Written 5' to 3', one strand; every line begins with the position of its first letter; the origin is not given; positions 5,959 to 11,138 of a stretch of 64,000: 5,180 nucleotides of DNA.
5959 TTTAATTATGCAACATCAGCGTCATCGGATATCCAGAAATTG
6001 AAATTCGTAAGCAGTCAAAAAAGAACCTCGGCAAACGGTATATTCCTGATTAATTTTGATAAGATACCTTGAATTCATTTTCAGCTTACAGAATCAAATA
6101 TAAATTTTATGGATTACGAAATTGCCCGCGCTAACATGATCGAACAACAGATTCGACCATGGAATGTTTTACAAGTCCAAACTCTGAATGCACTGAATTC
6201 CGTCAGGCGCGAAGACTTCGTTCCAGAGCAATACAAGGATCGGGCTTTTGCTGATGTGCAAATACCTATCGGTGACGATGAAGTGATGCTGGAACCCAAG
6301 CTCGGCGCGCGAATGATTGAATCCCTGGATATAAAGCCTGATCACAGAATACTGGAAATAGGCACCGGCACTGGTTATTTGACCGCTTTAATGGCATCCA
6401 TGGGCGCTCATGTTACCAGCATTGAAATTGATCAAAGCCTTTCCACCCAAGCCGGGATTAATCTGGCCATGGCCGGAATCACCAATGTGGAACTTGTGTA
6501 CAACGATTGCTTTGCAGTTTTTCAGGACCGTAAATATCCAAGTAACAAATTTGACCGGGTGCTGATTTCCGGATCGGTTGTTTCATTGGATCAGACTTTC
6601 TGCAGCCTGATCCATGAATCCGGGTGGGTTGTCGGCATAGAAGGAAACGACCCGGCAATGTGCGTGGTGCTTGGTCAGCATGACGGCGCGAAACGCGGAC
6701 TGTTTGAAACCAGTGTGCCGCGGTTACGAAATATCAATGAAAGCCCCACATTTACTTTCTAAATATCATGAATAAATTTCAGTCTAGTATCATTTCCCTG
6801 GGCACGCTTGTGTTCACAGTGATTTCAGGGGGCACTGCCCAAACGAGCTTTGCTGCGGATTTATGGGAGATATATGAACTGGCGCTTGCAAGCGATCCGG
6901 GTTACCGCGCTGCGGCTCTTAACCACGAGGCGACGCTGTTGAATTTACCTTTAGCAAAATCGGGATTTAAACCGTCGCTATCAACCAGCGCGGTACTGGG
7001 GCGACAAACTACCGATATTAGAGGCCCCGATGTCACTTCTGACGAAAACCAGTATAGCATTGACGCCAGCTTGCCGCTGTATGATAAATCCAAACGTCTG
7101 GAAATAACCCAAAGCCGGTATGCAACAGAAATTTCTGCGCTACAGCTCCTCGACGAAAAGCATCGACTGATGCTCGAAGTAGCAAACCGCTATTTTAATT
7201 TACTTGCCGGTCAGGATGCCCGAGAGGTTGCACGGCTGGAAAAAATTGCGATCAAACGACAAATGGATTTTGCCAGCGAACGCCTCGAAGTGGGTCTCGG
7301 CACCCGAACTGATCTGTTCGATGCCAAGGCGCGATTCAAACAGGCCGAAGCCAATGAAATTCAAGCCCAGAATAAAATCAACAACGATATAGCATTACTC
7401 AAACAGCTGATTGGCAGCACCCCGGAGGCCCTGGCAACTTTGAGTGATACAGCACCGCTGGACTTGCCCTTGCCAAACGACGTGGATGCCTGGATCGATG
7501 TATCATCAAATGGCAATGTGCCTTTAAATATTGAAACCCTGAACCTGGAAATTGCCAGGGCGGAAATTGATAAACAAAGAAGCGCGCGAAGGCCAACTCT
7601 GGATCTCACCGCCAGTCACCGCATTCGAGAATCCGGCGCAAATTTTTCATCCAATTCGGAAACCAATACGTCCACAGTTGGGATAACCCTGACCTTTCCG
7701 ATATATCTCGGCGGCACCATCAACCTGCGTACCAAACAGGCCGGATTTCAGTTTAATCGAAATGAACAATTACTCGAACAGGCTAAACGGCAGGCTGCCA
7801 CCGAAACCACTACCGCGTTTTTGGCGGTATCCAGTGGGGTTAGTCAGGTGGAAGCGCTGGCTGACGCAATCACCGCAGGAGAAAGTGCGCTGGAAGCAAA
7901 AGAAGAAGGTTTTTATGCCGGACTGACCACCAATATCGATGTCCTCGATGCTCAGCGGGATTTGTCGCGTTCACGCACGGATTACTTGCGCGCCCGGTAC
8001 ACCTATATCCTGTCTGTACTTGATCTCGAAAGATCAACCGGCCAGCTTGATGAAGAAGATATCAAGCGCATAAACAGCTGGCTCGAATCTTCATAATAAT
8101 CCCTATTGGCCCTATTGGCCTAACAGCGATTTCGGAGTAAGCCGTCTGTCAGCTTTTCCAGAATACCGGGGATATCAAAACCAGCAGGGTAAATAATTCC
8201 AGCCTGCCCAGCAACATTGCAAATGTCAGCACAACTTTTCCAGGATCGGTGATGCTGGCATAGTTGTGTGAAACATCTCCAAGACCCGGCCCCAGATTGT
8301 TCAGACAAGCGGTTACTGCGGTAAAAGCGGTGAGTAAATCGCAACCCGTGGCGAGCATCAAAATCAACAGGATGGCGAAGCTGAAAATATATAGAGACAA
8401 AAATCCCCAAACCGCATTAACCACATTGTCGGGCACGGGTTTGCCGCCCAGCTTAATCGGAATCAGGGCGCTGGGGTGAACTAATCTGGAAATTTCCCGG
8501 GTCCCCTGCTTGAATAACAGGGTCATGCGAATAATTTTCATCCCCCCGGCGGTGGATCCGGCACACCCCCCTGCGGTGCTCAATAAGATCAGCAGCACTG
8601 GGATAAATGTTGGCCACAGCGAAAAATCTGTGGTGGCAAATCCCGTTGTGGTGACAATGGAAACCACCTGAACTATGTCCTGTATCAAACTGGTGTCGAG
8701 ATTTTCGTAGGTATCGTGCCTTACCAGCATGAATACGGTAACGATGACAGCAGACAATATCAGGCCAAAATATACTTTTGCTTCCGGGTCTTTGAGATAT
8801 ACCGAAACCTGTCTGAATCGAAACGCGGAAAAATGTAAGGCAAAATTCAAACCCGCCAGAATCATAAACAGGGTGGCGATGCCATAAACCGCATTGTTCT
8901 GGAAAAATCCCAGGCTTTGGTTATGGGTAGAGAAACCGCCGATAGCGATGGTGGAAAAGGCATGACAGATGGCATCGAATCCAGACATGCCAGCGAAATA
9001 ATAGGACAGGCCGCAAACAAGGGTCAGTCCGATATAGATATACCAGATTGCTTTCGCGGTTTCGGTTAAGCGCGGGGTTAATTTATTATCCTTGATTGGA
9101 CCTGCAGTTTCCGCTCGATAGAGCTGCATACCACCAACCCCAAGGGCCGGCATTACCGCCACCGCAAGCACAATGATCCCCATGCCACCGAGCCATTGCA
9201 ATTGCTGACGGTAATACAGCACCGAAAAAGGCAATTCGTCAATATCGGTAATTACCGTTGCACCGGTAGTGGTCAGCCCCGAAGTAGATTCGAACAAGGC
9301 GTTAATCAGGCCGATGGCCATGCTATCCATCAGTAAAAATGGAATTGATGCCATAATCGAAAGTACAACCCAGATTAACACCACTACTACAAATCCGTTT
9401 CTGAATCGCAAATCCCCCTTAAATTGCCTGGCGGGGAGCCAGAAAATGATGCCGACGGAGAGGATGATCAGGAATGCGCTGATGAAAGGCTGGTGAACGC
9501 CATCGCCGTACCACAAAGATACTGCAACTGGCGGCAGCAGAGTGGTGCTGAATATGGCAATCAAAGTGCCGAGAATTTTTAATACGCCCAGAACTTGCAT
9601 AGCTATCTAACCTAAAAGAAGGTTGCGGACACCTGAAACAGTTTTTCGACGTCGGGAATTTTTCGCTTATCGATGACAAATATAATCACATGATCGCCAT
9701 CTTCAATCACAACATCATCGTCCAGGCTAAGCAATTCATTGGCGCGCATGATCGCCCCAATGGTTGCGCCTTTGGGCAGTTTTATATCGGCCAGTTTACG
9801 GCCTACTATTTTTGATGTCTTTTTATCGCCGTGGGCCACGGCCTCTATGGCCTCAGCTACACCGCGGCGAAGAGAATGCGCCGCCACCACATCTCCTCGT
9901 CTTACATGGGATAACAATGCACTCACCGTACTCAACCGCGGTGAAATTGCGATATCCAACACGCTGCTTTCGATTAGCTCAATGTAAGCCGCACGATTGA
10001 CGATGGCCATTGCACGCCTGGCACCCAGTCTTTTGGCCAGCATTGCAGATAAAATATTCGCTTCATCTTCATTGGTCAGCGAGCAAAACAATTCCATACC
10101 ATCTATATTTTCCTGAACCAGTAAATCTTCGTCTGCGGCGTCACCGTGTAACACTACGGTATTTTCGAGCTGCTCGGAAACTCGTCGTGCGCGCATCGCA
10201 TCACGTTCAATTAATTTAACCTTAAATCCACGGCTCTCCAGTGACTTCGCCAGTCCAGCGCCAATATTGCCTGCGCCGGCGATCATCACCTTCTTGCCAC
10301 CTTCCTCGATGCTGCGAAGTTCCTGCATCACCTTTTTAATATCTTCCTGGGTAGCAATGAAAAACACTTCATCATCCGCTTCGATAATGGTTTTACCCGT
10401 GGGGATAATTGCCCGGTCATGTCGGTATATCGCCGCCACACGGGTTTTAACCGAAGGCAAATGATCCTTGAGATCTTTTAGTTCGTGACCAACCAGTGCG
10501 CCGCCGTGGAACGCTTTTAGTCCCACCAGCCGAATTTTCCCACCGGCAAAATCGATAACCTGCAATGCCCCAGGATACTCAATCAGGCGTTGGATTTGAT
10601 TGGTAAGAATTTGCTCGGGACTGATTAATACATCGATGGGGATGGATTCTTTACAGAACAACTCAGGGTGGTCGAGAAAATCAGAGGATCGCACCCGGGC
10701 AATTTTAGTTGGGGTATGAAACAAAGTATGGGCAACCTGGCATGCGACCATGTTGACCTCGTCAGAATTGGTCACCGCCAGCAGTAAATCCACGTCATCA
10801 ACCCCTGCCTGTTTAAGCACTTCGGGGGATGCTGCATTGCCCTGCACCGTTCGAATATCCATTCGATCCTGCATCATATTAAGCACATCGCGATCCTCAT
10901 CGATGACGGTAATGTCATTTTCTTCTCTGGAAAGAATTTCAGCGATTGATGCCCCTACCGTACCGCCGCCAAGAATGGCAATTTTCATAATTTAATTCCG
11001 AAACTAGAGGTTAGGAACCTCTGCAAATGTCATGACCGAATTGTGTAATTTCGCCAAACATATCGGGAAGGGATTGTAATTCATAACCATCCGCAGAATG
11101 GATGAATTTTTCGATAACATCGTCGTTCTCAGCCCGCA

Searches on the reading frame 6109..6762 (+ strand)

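Call 64: search_protein_families(library=ncbifam, proteins=[window:6109-6762:+], max_evalue=1e-8)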
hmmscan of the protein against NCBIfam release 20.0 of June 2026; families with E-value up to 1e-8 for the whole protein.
window:6109-6762:+ (217 aa): 11 families
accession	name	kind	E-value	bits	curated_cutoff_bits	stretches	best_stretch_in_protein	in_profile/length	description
NF001453.0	PRK00312.1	equivalog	1e-33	116.7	188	1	9-175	13-174/217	protein-L-isoaspartate(D-aspartate) O-methyltransferase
TIGR00080.1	pimt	equivalog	6.1e-27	94.8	159.05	1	6-173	6-172/216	protein-L-isoaspartate O-methyltransferase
NF010549.0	PRK13942.1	equivalog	2.3e-22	79.6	282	1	7-175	7-174/215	protein-L-isoaspartate O-methyltransferase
TIGR04364.1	methyltran_FxLD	equivalog_domain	3.3e-20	72.5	320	1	7-175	5-178/394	methyltransferase, FxLD system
TIGR04188.1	methyltr_grsp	subfamily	7.5e-20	71.6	380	1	62-175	92-202/363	ATP-grasp peptide maturase system methyltransferase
NF043040.1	corrin_prot_MT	hypoth_equivalog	1.9e-11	43.8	180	1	68-154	33-117/216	corrinoid protein-associated methyltransferase CpaM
NF000499.2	Erm23S_rRNA_broad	equivalog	4.4e-11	42.6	212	1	64-136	10-80/244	23S ribosomal RNA methyltransferase Erm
TIGR00755.1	ksgA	equivalog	2.6e-10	40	171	1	64-137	16-87/256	16S rRNA (adenine(1518)-N(6)/adenine(1519)-N(6))-dimethyltransferase RsmA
NF009639.0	PRK13168.1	equivalog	2.5e-09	36.5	458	1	65-153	288-376/446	23S rRNA (uracil(1939)-C(5))-methyltransferase RlmD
NF010550.0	PRK13943.1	equivalog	4.9e-09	35.8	359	1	24-175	22-177/322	protein-L-isoaspartate O-methyltransferase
TIGR02469.1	CbiT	equivalog_domain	9.9e-09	35.5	78.3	0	68-162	10-103/124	precorrin-6Y C5,15-methyltransferase (decarboxylating) subunit CbiT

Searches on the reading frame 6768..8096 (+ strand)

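Call 64: search_protein_families(library=ncbifam, proteins=[window:6768-8096:+], max_evalue=1e-8)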
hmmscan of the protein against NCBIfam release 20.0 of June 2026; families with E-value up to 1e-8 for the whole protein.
window:6768-8096:+ (442 aa): 4 families
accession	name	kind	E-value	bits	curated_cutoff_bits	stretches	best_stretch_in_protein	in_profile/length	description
TIGR01844.1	type_I_sec_TolC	subfamily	5.8e-82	275.9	225.15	1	29-440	2-413/414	TolC family outer membrane protein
NF007002.0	PRK09465.1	equivalog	9.8e-80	268.3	495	1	12-440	6-439/460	outer membrane channel protein TolC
NF052390.1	efflux_OMP_AbuO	equivalog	3e-59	200.9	700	1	22-439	13-445/447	multidrug efflux outer membrane protein AbuO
TIGR01845.1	outer_NodT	subfamily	5.2e-24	84.9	210.05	1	32-412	59-445/460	efflux transporter outer membrane subunit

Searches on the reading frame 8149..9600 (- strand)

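Call 6: search_protein_families(library=ncbifam, proteins=[window:8149-9600:-], max_evalue=1e-10)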
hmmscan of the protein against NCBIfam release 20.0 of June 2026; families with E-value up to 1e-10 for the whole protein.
window:8149-9600:- (483 aa): 2 families
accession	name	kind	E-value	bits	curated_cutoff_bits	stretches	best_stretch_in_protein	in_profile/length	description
NF008020.0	PRK10750.1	equivalog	1.2e-170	568.7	866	1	2-482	2-482/483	Trk system potassium transporter TrkH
TIGR00933.1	2a38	subfamily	9.3e-105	350.9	331.15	1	84-466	2-391/391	TrkH family potassium uptake protein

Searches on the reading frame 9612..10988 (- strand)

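Call 6: search_protein_families(library=ncbifam, proteins=[window:9612-10988:-], max_evalue=1e-10)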
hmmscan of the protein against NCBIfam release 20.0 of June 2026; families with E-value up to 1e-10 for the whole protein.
window:9612-10988:- (458 aa): 16 families
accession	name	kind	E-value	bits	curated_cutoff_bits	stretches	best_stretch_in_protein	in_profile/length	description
NF007032.0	PRK09496.1-4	equivalog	6.7e-209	694.5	309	1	1-458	1-457/457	Trk system potassium transporter TrkA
NF007030.0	PRK09496.1-1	equivalog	9.4e-199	660.8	371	1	1-457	1-457/458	Trk system potassium transporter TrkA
NF007031.0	PRK09496.1-2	equivalog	1.1e-147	492.9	289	1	1-458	1-458/458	Trk system potassium transporter TrkA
NF007039.0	PRK09496.3-2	equivalog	1.4e-131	439.4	293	1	1-452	1-445/446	Trk system potassium transporter TrkA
NF007041.0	PRK09496.3-4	equivalog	4.1e-111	371.9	386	1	1-453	1-445/450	Trk system potassium transporter TrkA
NF007038.0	PRK09496.2-6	equivalog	1.1e-93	314.4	374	1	1-452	1-445/445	Trk system potassium transporter TrkA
NF007034.0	PRK09496.2-1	subfamily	1.1e-90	304.8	344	1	1-438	1-433/445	Trk system potassium transporter TrkA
NF007036.0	PRK09496.2-3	subfamily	3.2e-87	293.2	407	1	1-452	1-448/448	Trk system potassium transporter TrkA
NF007037.0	PRK09496.2-4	equivalog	2.3e-84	283.8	445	1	1-452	1-454/454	Trk system potassium transporter TrkA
NF007033.0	PRK09496.1-5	equivalog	2.6e-80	270.6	338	1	1-449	1-445/449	Trk system potassium transporter TrkA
NF007040.0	PRK09496.3-3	equivalog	3.1e-76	256.8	455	1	2-452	5-462/462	Trk system potassium transporter TrkA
NF007043.0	PRK09496.3-6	equivalog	6.4e-69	232.8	384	1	1-444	1-437/445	Trk system potassium transporter TrkA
NF007035.0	PRK09496.2-2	equivalog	3.2e-67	227.3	521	1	1-450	1-448/455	Trk system potassium transporter TrkA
NF007042.0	PRK09496.3-5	equivalog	8.7e-43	146.6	467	1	1-446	1-457/466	Trk system potassium transporter TrkA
NF003716.0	PRK05326.1-3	equivalog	2.4e-14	52.7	355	0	161-235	421-492/499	potassium/proton antiporter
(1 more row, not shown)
